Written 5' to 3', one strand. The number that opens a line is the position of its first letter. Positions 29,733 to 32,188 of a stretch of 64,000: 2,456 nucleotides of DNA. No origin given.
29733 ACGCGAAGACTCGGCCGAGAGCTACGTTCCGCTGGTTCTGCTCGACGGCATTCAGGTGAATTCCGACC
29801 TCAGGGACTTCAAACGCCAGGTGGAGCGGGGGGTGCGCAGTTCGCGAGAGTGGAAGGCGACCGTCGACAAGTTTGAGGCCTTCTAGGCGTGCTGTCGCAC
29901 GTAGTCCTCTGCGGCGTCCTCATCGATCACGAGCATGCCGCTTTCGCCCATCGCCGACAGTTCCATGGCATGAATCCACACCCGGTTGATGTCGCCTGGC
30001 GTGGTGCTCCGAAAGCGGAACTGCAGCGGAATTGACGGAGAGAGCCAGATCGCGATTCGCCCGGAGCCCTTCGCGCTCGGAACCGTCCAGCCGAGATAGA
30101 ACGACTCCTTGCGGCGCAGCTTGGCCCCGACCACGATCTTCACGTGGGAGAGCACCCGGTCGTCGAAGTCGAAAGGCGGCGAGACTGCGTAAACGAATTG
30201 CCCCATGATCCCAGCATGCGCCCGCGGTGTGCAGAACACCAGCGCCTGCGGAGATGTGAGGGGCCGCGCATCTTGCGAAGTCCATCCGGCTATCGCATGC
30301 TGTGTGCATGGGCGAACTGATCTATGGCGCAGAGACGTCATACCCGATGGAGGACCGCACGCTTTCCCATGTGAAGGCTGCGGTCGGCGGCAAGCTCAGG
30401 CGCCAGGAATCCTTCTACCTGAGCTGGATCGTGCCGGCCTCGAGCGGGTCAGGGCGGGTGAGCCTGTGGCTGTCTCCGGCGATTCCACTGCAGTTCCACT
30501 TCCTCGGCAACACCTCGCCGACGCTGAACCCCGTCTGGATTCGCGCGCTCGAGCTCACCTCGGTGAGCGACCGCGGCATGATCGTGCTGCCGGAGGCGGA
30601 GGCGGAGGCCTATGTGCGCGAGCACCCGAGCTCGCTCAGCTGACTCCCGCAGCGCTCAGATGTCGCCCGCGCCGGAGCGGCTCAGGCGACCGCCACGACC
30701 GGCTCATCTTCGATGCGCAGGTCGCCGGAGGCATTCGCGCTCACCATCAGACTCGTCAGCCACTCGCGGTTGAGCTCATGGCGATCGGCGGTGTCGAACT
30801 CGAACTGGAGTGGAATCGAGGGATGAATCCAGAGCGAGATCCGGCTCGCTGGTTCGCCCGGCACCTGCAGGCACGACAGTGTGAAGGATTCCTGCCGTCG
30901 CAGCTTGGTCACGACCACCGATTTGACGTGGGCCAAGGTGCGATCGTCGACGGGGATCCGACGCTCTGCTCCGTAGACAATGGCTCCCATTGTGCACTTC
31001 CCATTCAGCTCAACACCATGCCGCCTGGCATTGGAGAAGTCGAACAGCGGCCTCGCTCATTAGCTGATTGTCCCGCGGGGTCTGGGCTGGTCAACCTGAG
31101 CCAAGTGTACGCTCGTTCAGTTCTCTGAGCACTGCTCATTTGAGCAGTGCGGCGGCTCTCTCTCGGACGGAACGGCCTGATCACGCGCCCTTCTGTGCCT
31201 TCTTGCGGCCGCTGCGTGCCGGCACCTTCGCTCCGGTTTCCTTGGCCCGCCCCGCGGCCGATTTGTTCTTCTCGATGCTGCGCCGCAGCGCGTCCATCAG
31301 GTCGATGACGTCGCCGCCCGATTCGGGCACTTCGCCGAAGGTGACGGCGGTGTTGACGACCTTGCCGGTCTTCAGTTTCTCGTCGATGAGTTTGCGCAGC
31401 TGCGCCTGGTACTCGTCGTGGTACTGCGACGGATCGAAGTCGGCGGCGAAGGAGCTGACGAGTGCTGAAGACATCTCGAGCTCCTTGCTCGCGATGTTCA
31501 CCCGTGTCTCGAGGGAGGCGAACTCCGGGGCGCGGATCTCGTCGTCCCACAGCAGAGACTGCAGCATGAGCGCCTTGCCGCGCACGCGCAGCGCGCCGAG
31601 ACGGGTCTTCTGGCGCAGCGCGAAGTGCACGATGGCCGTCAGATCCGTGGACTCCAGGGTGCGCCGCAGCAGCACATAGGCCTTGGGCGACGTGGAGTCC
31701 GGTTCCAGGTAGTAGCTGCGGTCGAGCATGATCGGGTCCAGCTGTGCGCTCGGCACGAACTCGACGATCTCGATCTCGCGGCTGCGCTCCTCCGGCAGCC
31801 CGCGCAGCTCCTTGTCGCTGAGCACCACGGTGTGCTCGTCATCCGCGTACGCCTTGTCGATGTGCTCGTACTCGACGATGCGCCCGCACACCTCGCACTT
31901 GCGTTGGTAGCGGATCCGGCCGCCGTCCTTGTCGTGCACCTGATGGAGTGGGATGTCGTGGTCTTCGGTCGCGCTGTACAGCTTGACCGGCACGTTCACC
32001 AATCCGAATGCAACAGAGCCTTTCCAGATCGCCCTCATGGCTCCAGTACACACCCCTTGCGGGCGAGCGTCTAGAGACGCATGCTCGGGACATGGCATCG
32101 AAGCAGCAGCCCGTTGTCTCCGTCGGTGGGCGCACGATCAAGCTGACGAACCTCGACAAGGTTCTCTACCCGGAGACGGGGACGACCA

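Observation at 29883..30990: Three paralogues of an uncharacterised ~105-aa protein family beside ku/ligD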

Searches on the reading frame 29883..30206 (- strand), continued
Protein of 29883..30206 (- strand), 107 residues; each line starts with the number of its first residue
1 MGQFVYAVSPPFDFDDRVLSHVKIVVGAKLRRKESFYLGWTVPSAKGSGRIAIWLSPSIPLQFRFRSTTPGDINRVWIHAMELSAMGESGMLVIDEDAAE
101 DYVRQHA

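Call 43: list_cluster_members(proteins=[P0076, P0096, P0043, P0047, P0059, P0005, P0010, P0019, P0097, P0106])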
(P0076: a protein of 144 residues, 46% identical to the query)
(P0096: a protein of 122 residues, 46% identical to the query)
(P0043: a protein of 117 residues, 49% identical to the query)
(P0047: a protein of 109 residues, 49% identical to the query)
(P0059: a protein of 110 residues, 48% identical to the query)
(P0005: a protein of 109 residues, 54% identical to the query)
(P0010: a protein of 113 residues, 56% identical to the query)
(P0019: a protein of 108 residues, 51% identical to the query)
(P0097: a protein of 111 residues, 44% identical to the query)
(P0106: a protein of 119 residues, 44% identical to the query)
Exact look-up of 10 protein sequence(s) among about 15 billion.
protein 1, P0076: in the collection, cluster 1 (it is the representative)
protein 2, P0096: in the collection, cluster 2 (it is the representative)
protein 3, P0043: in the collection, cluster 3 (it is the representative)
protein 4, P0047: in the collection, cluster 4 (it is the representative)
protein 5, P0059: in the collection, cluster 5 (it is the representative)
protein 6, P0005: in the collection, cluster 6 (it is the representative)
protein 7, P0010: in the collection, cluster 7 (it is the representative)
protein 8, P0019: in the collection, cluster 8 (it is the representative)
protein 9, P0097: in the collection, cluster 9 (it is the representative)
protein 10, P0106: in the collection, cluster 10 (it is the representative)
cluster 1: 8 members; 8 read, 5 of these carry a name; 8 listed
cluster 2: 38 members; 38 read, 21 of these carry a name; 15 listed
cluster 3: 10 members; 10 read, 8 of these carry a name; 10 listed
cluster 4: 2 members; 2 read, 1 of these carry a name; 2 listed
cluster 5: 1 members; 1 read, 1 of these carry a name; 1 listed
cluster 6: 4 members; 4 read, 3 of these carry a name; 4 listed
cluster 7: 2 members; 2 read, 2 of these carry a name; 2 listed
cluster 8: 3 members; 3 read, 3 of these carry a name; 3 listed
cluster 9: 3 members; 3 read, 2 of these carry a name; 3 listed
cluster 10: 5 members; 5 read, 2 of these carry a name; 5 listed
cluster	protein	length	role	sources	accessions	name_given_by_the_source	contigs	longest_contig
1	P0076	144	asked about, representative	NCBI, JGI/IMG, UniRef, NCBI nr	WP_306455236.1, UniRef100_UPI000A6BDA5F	DUF7882 family protein [Leucobacter celer] | hypothetical protein | DUF7882 family protein n=1 Tax=Leucobacter celer TaxID=668625 RepID=UPI000A6BDA5F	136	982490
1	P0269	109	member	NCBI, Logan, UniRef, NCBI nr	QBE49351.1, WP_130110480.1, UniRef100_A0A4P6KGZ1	hypothetical protein [Leucobacter triazinivorans] | DUF7882 domain-containing protein n=1 Tax=Leucobacter triazinivorans TaxID=1784719 ...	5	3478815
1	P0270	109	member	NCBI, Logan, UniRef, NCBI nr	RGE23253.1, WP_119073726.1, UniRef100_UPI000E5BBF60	hypothetical protein [Leucobacter sp. wl10] | DUF7882 family protein n=1 Tax=Leucobacter sp. wl10 TaxID=2304677 RepID=UPI000E5BBF60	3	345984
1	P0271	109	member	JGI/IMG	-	hypothetical protein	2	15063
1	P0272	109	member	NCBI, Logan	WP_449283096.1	DUF7882 family protein [Leucobacter sp.]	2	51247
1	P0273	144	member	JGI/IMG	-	-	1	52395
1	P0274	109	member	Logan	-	-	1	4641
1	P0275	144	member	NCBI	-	-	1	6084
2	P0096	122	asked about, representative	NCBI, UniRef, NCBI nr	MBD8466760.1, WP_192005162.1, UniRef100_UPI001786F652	hypothetical protein IFU30_10820 [Plantibacter sp. CFBP 8798] | DUF7882 family protein n=1 Tax=Plantibacter sp. CFBP 8798 TaxID=2775268 ... | hypothetical protein [Plantibacter sp. CFBP 8798]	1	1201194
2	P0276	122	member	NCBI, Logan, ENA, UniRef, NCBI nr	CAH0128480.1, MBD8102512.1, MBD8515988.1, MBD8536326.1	hypothetical protein ITJ66_08855 [Plantibacter sp. VKM Ac-2885] | DUF7882 family protein n=1 Tax=Plantibacter TaxID=190323 RepID=UPI0010C1AFC6 | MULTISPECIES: hypothetical protein [Plantibacter]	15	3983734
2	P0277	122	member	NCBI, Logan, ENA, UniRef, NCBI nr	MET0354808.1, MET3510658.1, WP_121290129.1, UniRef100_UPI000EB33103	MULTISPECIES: DUF7882 family protein [Plantibacter] | DUF7882 family protein n=1 Tax=Plantibacter TaxID=190323 RepID=UPI000EB33103 | hypothetical protein [Plantibacter sp. lyk4-40-MEA-4]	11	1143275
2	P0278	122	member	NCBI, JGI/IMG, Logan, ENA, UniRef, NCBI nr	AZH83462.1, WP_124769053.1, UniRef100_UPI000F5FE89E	hypothetical protein EAO79_11520 [Plantibacter sp. PA-3-X8] | DUF7882 family protein n=1 Tax=Plantibacter sp. PA-3-X8 TaxID=2480625 RepID=UPI000F5FE89E | hypothetical protein [Plantibacter sp. PA-3-X8]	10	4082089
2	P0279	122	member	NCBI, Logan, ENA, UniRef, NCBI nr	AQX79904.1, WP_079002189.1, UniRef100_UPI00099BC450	hypothetical protein BWO91_07800 [Plantibacter flavus] | DUF7882 family protein n=1 Tax=Plantibacter flavus TaxID=150123 RepID=UPI00099BC450 | hypothetical protein [Plantibacter flavus]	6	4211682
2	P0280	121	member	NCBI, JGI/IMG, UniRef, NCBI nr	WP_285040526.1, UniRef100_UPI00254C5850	hypothetical protein [Plantibacter sp. LMC-P-059a] | hypothetical protein | DUF7882 family protein n=1 Tax=Plantibacter sp. LMC-P-059a TaxID=3040297 ...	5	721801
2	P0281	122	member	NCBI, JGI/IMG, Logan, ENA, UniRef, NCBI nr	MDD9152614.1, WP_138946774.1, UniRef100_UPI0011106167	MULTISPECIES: hypothetical protein [Plantibacter] | DUF7882 family protein n=1 Tax=Plantibacter TaxID=190323 RepID=UPI0011106167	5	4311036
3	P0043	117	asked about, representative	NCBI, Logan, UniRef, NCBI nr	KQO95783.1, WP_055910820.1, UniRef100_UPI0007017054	DUF7882 family protein [Leifsonia sp. Leaf264] | DUF7882 family protein n=1 Tax=Leifsonia sp. Leaf264 TaxID=1736314 RepID=UPI0007017054 | hypothetical protein [Leifsonia sp. Leaf264]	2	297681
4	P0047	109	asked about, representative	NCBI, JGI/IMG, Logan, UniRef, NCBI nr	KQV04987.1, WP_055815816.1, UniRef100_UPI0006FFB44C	DUF7882 family protein [Leifsonia sp. Root112D2] | hypothetical protein | DUF7882 family protein n=1 Tax=Leifsonia sp. Root112D2 TaxID=1736426 RepID=UPI0006FFB44C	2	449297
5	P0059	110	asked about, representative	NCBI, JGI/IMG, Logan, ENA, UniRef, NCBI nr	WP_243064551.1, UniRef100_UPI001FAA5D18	hypothetical protein [Humibacter sp. RRB41] | DUF7882 family protein n=1 Tax=Humibacter sp. RRB41 TaxID=2919946 RepID=UPI001FAA5D18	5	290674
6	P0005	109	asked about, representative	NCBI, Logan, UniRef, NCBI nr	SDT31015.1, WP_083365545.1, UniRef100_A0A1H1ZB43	DUF7882 family protein [Microterricola viridarii] | DUF7882 domain-containing protein n=1 Tax=Microterricola viridarii TaxID=412690 ... | hypothetical protein [Microterricola viridarii]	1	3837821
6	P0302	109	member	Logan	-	-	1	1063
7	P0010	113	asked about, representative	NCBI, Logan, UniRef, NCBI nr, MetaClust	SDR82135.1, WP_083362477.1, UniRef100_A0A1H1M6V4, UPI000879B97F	DUF7882 family protein [Microterricola viridarii] | DUF7882 domain-containing protein n=1 Tax=Microterricola viridarii TaxID=412690 ... | hypothetical protein [Microterricola viridarii]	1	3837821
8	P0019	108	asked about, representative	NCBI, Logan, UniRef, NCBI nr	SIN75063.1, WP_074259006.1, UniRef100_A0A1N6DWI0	DUF7882 family protein [Agromyces cerinus] | DUF7882 domain-containing protein n=1 Tax=Agromyces cerinus subsp. cerinus TaxID=232089 ... | hypothetical protein [Agromyces cerinus]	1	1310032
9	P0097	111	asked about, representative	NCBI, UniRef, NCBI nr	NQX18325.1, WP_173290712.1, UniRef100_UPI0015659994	hypothetical protein [Rathayibacter sp. VKM Ac-2857] | DUF7882 family protein n=1 Tax=Rathayibacter sp. VKM Ac-2857 TaxID=2739020 ...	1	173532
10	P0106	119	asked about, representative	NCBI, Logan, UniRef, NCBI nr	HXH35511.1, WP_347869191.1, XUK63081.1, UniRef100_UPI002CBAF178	MAG TPA: hypothetical protein VNJ54_14085 [Plantibacter sp.] | DUF7882 family protein n=1 Tax=unclassified Plantibacter TaxID=2624265 RepID=UPI002CBAF178 | hypothetical protein [Plantibacter sp.]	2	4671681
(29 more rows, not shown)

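Call 46: search_solved_structures(query=A2, max_evalue=1)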
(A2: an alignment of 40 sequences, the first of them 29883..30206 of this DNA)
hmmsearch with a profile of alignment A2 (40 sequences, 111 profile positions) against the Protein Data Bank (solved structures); distinct sequences matched with E-value up to 1: 0.
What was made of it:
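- On Bacterial PH domain rings (bPH, PDB 3DCX): No PDB sequence match at E<=1 (call 46).
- Tried and rejected: A PDB sequence-profile search gave nothing at E<=1 (call 46).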

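Call 47: search_protein_families(library=padloc, proteins=[window:29883-30206:-], max_evalue=1)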
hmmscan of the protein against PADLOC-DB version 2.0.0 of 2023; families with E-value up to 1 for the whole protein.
window:29883-30206:- (107 aa): 0 families

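Call 48: search_protein_families(library=phrogs, proteins=[window:29883-30206:-], max_evalue=1)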
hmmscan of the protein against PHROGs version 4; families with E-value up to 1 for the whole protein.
window:29883-30206:- (107 aa): 0 families

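Call 52: search_protein_families(library=pfam, proteins=[P0210, P0196, P0136, P0154, P0179, P0213, P0201, P0249, P0215, P0165], max_evalue=0.01)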
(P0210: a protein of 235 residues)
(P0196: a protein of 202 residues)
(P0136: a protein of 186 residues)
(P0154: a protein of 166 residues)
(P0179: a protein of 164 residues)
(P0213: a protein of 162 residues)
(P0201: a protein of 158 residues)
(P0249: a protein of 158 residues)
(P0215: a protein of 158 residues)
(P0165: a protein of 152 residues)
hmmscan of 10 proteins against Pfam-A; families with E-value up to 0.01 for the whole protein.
P0210 (235 aa): 1 family
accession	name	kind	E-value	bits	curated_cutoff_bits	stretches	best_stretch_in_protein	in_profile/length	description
PF25355.1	DUF7882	-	7.4e-35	119.2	27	1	99-195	1-97/97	Domain of unknown function (DUF7882)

P0196 (202 aa): 1 family
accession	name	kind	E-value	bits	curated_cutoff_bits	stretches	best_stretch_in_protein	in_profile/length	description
PF25355.1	DUF7882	-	4e-37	126.5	27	1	1-97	1-97/97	Domain of unknown function (DUF7882)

P0136 (186 aa): 1 family
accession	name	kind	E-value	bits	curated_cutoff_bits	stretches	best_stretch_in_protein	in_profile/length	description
PF25355.1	DUF7882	-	2.1e-30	105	27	1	66-161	1-97/97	Domain of unknown function (DUF7882)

P0154 (166 aa): 1 family
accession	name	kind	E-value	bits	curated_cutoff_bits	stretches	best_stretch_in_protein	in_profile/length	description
PF25355.1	DUF7882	-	5.8e-34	116.4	27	1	56-150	1-96/97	Domain of unknown function (DUF7882)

P0179 (164 aa): 1 family
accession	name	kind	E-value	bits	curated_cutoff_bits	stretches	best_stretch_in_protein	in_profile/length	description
PF25355.1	DUF7882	-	6e-37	125.9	27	1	5-100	2-97/97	Domain of unknown function (DUF7882)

P0213 (162 aa): 1 family
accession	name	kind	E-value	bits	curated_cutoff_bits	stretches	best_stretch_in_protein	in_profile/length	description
PF25355.1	DUF7882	-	5.5e-33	113.3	27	1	1-97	1-97/97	Domain of unknown function (DUF7882)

P0201 (158 aa): 1 family
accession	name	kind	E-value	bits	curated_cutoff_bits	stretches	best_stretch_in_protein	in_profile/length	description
PF25355.1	DUF7882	-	4.5e-37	126.3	27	1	1-96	1-96/97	Domain of unknown function (DUF7882)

P0249 (158 aa): 1 family
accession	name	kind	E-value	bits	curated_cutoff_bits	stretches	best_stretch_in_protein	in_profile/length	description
PF25355.1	DUF7882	-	5.2e-33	113.3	27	1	1-96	1-96/97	Domain of unknown function (DUF7882)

P0215 (158 aa): 1 family
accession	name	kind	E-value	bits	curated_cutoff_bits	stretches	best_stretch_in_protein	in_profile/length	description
PF25355.1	DUF7882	-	5.6e-36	122.8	27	1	44-140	1-97/97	Domain of unknown function (DUF7882)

P0165 (152 aa): 1 family
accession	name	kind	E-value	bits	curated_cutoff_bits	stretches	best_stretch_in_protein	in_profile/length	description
PF25355.1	DUF7882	-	2.7e-38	130.3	27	1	1-97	1-97/97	Domain of unknown function (DUF7882)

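Call 54: find_encoding_contigs(protein=P0196, flank=10000, max_places=4)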
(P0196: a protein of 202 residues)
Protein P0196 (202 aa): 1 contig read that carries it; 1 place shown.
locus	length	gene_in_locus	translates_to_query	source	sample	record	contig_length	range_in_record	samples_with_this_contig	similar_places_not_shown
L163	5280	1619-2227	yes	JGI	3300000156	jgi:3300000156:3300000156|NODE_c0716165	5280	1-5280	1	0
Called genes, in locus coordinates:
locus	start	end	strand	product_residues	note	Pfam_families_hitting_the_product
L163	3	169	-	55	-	?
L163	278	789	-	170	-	-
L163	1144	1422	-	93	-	-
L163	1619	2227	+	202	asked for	PF25355:DUF7882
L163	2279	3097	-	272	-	-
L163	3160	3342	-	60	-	-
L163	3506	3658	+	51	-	-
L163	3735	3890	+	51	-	-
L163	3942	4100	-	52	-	PF25355:DUF7882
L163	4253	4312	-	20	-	-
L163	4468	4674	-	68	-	-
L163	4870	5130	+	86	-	PF23855:DUF7218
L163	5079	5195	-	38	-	-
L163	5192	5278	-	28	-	?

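Call 55: find_encoding_contigs(protein=P0213, flank=10000, max_places=4)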
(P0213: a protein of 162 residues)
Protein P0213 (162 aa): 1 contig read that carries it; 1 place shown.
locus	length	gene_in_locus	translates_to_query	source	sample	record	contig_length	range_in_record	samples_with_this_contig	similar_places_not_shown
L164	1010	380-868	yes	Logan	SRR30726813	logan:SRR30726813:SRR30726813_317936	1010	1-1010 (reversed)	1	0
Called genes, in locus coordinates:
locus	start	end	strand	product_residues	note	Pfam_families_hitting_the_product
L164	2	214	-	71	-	?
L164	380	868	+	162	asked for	PF25355:DUF7882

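Call 67: fold_search(model_id=the predicted structure, library=viral)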
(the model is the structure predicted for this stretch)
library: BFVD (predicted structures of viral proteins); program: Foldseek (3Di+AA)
matches with E <= 10: 199; with E <= 0.001: 0
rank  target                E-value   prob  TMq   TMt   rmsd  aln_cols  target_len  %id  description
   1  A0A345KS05            6.3e-02  0.99  0.47  0.38   3.0        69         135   13  (no name in the UniProt tables at hand)
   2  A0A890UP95            5.2e-01  0.06  0.21  0.17  12.6       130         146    8  Replication-associated protein (Fragment) [Circoviridae sp.]
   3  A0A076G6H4            6.7e-01  0.04  0.15  0.14  12.1       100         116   11  Uncharacterized protein [Escherichia phage Av-05]
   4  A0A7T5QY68            7.6e-01  0.10  0.30  0.29  14.8       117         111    9  (no name in the UniProt tables at hand)
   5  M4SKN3                9.1e-01  0.08  0.22  0.07  11.6        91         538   11  (no name in the UniProt tables at hand)
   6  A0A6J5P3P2            1.0e+00  0.04  0.20  0.15  16.6       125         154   11  Uncharacterized protein [uncultured Caudovirales phage]
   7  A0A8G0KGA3            1.1e+00  0.02  0.16  0.06  14.6       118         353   14  RNA-directed RNA polymerase (Fragment) [Feline morbillivirus]
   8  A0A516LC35            1.3e+00  0.08  0.17  0.06   6.2        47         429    8  (no name in the UniProt tables at hand)
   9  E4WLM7                1.3e+00  0.06  0.24  0.14  13.1        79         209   13  (no name in the UniProt tables at hand)
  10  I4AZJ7                1.3e+00  0.03  0.17  0.12  16.2       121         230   12  (no name in the UniProt tables at hand)
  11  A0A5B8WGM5            1.4e+00  0.08  0.30  0.40   8.0        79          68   18  Uncharacterized protein [Arthrobacter phage Qui]
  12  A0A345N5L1            1.4e+00  0.03  0.20  0.13  13.4       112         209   13  (no name in the UniProt tables at hand)
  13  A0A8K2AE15            1.6e+00  0.04  0.20  0.12   9.4       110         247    9  (no name in the UniProt tables at hand)
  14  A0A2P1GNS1            1.6e+00  0.03  0.19  0.14  13.3       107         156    9  Uncharacterized protein [Wenling frogfish arenavirus 2]
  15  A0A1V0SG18            1.7e+00  0.06  0.19  0.14   8.5        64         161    9  Uncharacterized protein [Hokovirus HKV1]
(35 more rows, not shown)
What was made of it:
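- Tried and rejected: Foldseek against BFVD gave one marginal unnamed viral protein: A0A345KS05, E 0.063, TM 0.47 over 69 columns (call 67).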

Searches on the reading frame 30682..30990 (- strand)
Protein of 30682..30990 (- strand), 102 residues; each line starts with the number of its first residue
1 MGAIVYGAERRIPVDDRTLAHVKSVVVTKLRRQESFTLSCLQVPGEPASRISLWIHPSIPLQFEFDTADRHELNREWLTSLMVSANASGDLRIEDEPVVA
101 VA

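Call 4: search_protein_families(library=pfam, proteins=[window:30682-30990:-], max_evalue=1)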
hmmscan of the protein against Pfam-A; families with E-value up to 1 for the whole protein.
window:30682-30990:- (102 aa): 1 family
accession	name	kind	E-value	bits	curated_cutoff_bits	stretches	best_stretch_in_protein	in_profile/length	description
PF25355.1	DUF7882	-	1.5e-32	111.8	27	1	1-95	1-96/97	Domain of unknown function (DUF7882)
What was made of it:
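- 30682..30990 (-): P3, DUF7882 paralogue (102 aa). It is a short divergent type (C40 instead of W40) and is the copy next to ku. PF25355 at 111.8 bits (call 4).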

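Call 5: search_protein_families(library=ncbifam, proteins=[window:30682-30990:-], max_evalue=1)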
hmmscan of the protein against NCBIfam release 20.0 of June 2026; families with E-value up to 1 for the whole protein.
window:30682-30990:- (102 aa): 0 families

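Call 36: find_encoding_contigs(protein=window:30682-30990:-, flank=10000, max_places=6)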
Protein window:30682-30990:- (102 aa): no gene with exactly this product is on record in the collection.
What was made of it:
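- Tried and rejected: An exact-sequence lookup of P3 in public assemblies returned nothing on record (call 36).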

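Call 47: search_protein_families(library=padloc, proteins=[window:30682-30990:-], max_evalue=1)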
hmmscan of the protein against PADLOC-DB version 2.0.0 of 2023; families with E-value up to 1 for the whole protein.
window:30682-30990:- (102 aa): 0 families

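Call 48: search_protein_families(library=phrogs, proteins=[window:30682-30990:-], max_evalue=1)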
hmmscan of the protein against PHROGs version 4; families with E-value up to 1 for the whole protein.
window:30682-30990:- (102 aa): 1 family
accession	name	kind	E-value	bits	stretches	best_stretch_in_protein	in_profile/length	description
phrog_14220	-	unknown function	0.32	11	1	46-99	270-321/401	-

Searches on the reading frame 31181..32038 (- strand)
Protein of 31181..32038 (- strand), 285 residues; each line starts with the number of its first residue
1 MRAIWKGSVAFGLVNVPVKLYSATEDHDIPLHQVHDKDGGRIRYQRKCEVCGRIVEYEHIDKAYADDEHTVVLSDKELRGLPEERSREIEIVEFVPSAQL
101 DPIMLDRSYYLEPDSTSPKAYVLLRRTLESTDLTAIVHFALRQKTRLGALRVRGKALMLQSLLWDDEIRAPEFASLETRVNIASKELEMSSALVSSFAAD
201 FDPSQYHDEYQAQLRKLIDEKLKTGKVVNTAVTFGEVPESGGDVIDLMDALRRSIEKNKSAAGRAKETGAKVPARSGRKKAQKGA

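Call 21: search_protein_families(library=pfam, proteins=[window:31181-32038:-], max_evalue=0.001)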
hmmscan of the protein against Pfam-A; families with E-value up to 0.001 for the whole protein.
window:31181-32038:- (285 aa): 1 family
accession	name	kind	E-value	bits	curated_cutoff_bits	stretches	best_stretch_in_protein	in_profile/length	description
PF02735.22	Ku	-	8e-47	160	25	1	11-189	2-190/190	Ku70/Ku80 beta-barrel domain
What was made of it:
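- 31181..32038 (-): ku. PF02735 at 160 bits (call 21).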

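Call 37: find_related_loci(query=window:31181-32038:-, collection=metagenome_contigs, flank=10000)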
Query window:31181-32038:- (285 aa) in metagenome_contigs; peptide patterns used: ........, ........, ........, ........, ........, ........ (x = any residue, [..] = any of these).
349 stretches matched a pattern; 295 encode a relative of the query (tblastn E <= 1e-3); the best 80 are kept; 80 distinct loci.
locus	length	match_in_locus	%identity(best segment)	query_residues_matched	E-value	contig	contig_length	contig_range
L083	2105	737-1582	84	1-285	7e-171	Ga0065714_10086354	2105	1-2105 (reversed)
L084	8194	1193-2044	71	1-285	3e-134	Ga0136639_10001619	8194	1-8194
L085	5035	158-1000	69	1-284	4e-133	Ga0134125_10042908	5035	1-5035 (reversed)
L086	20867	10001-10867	67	1-284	1e-131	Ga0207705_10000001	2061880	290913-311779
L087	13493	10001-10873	69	1-285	2e-130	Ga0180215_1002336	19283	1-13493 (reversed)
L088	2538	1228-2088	69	1-285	6e-137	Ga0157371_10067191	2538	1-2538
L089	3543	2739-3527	71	1-261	9e-134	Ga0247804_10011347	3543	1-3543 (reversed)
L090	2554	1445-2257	70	1-269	7e-137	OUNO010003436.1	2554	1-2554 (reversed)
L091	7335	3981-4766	71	1-259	3e-129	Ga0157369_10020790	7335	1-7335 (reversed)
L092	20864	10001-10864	68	1-285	7e-129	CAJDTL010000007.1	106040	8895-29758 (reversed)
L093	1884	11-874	66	1-285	5e-138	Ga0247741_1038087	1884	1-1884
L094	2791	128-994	67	1-283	6e-134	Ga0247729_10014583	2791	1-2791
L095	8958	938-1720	72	1-259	3e-128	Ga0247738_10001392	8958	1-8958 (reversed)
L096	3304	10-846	68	1-270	5e-132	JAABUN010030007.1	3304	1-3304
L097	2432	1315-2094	73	1-259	4e-135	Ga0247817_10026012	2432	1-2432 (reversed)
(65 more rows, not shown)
